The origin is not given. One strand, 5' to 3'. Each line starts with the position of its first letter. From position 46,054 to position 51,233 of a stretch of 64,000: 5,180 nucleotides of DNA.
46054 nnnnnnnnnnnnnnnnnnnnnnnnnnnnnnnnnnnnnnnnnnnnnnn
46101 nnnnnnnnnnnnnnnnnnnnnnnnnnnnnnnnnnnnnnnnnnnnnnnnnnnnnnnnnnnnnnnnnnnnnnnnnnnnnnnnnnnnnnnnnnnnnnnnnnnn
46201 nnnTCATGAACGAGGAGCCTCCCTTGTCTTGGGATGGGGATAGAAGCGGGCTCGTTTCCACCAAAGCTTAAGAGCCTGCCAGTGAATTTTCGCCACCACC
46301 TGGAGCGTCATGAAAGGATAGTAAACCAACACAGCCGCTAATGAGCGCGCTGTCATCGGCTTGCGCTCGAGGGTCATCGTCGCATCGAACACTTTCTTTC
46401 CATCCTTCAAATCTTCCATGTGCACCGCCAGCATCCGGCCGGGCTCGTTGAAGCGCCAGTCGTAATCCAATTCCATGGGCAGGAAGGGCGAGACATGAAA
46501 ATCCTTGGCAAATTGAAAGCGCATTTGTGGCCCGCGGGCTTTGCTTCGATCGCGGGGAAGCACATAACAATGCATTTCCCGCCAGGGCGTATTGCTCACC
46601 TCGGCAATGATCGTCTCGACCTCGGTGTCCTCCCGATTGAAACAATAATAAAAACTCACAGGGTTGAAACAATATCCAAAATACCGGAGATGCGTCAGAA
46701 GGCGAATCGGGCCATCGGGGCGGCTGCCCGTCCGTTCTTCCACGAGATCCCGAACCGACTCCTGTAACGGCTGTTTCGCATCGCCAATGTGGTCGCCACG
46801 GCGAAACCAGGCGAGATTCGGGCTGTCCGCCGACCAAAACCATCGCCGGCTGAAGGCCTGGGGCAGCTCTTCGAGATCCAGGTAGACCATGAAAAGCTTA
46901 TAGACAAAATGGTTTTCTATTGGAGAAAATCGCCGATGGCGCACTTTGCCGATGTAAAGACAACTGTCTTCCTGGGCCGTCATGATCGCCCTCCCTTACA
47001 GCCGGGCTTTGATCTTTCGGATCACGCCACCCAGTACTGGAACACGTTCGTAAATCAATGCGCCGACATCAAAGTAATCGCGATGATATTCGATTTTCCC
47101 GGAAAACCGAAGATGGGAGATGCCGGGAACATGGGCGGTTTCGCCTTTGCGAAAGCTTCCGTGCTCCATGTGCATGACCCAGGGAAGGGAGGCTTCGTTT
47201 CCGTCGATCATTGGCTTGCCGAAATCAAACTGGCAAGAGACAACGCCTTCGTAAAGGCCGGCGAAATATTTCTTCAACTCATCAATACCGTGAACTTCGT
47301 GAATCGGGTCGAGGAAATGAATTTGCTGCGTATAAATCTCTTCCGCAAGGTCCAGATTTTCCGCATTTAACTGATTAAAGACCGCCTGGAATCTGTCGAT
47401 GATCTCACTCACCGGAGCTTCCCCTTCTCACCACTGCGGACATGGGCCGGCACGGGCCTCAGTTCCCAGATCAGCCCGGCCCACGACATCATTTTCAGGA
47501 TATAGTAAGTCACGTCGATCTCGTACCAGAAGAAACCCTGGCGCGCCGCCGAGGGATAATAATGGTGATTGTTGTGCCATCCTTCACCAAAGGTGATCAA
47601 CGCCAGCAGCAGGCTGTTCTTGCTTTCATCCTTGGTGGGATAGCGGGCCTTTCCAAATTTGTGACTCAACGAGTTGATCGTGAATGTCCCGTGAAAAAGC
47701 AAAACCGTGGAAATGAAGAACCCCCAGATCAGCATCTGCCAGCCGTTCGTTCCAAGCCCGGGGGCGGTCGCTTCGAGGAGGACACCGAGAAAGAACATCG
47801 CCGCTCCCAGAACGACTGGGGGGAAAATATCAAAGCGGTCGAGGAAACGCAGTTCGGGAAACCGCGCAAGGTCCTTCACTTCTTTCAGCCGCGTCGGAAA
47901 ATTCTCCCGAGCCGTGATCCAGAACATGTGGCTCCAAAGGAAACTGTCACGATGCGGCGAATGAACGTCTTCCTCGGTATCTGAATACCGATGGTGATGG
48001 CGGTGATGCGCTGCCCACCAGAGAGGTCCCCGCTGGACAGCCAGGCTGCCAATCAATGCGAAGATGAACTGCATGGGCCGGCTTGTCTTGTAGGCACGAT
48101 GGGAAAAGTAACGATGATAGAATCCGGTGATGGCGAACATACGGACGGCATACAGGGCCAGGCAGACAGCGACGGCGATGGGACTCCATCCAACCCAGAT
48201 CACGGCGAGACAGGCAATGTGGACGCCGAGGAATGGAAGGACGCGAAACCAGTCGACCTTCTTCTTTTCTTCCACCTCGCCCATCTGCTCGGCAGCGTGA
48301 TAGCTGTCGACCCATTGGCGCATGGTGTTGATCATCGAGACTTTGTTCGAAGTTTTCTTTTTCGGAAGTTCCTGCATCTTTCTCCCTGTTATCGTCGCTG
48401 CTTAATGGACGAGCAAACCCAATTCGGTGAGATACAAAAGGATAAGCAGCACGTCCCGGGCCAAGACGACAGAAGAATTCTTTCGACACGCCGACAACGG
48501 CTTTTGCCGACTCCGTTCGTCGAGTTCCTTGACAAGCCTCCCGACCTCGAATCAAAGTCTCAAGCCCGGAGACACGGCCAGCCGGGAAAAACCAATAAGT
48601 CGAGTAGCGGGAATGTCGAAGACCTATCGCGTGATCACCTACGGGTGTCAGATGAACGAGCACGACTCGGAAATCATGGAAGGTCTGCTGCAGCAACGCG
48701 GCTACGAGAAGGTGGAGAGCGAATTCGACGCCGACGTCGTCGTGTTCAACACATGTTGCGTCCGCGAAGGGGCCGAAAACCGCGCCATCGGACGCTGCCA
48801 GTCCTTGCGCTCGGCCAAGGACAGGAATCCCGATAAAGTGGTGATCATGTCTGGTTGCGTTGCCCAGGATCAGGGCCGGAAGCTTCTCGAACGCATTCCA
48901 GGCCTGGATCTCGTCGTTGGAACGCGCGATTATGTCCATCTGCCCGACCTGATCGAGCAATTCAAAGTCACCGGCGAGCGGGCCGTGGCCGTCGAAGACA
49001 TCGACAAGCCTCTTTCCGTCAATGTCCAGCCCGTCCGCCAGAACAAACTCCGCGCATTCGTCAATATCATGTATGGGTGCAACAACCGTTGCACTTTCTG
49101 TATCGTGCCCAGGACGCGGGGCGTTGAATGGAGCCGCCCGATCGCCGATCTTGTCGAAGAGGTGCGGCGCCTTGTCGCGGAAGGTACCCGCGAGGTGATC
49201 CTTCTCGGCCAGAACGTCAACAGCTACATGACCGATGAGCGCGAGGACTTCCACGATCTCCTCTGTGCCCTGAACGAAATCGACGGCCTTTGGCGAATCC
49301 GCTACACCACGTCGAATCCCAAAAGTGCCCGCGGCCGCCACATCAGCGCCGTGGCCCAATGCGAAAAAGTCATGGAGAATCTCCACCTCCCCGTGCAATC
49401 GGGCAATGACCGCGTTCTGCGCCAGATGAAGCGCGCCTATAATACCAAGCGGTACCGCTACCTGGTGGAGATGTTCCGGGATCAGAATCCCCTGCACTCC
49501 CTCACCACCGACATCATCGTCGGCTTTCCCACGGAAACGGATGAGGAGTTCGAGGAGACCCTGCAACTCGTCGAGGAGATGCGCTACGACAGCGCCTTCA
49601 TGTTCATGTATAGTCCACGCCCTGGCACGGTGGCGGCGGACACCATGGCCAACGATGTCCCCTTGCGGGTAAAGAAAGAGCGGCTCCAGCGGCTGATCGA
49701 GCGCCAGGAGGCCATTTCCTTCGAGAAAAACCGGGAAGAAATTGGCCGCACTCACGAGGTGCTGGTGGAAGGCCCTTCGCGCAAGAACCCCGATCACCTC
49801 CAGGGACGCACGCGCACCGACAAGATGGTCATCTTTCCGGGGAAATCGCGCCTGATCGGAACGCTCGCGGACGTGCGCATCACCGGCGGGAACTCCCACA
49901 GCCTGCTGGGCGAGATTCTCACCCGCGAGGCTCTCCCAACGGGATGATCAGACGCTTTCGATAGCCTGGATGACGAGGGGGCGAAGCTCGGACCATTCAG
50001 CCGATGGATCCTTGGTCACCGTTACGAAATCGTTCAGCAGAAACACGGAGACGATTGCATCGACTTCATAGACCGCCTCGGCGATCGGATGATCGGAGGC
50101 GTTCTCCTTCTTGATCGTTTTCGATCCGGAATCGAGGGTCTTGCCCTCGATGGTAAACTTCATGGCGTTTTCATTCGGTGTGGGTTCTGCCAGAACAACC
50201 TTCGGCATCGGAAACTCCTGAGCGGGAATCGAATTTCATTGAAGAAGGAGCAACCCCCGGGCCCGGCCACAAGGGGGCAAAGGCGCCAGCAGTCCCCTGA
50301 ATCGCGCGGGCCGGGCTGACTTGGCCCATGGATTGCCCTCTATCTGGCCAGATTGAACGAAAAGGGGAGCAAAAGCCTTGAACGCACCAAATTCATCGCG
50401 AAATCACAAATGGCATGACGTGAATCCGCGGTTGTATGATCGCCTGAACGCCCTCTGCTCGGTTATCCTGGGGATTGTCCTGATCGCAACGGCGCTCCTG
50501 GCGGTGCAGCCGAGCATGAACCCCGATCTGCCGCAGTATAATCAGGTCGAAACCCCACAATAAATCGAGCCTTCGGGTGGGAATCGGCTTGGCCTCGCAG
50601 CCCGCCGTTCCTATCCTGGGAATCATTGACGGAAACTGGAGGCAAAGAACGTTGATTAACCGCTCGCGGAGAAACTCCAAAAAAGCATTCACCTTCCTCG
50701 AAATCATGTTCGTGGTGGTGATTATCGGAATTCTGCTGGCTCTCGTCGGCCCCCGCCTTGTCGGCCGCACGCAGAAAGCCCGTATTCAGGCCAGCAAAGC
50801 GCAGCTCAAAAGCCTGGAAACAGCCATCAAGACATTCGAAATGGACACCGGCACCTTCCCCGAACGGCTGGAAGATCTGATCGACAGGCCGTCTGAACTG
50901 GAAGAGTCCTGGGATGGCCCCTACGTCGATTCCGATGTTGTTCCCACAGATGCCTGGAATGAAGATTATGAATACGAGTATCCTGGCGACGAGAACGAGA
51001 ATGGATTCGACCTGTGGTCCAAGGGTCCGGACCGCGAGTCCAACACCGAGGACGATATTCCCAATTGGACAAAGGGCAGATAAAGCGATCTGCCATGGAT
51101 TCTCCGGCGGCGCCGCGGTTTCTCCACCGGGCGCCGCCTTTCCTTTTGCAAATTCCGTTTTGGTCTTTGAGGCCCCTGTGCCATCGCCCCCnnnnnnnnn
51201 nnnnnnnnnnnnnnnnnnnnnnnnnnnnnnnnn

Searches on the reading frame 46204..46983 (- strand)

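Call 7: search_protein_families(library=pfam, proteins=[window:46204-46983:-], max_evalue=0.001)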
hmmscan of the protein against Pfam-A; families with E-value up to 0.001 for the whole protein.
window:46204-46983:- (259 aa): 1 family
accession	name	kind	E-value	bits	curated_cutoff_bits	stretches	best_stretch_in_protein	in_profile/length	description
PF07103.16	DUF1365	-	1e-87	294.1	25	1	9-252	1-234/235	Protein of unknown function (DUF1365)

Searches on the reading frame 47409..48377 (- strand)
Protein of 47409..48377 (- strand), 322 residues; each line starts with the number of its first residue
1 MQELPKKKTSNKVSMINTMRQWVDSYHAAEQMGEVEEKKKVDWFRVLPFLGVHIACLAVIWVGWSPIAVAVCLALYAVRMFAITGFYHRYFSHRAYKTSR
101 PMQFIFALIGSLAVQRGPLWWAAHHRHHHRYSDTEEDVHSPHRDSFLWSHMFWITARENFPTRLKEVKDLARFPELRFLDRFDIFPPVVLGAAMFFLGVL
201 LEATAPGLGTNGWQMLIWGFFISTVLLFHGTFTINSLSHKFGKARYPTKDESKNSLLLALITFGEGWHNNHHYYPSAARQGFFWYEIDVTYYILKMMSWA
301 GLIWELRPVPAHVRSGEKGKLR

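Call 8: search_protein_families(library=pfam, proteins=[window:47409-48377:-], max_evalue=0.001)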
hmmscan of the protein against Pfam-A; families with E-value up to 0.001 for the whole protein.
window:47409-48377:- (322 aa): 1 family
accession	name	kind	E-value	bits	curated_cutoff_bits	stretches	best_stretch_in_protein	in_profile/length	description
PF00487.30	FA_desaturase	-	1.7e-21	77.6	29.7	1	66-278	3-227/253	Fatty acid desaturase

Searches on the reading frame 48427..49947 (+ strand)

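Call 8: search_protein_families(library=pfam, proteins=[window:48427-49947:+], max_evalue=0.001)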
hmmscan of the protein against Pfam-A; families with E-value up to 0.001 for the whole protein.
window:48427-49947:+ (506 aa): 4 families
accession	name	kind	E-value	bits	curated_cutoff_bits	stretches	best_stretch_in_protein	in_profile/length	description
PF00919.26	UPF0004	-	1.8e-29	102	27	1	67-165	2-98/98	Uncharacterized protein family UPF0004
PF04055.27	Radical_SAM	-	8.9e-28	98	29.5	1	212-382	1-166/166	Radical SAM superfamily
PF01938.26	TRAM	-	3.4e-13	49.7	21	1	437-498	2-61/61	TRAM domain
PF18693.7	TRAM_2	-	6.1e-05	23.6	27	1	439-497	1-62/63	TRAM domain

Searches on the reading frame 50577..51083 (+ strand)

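Call 64: search_protein_families(library=pfam, proteins=[window:50577-51083:+], max_evalue=0.01)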
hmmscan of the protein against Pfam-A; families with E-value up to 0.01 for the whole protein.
window:50577-51083:+ (168 aa): 2 families
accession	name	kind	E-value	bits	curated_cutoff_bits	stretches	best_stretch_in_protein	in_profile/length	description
PF08334.16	T2SSG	-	5.8e-25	87.9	21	1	60-164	1-108/108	Type II secretion system (T2SS), protein G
PF07963.17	N_methyl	-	1.3e-05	25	21.2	1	32-57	1-26/27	Prokaryotic N-terminal methylation motif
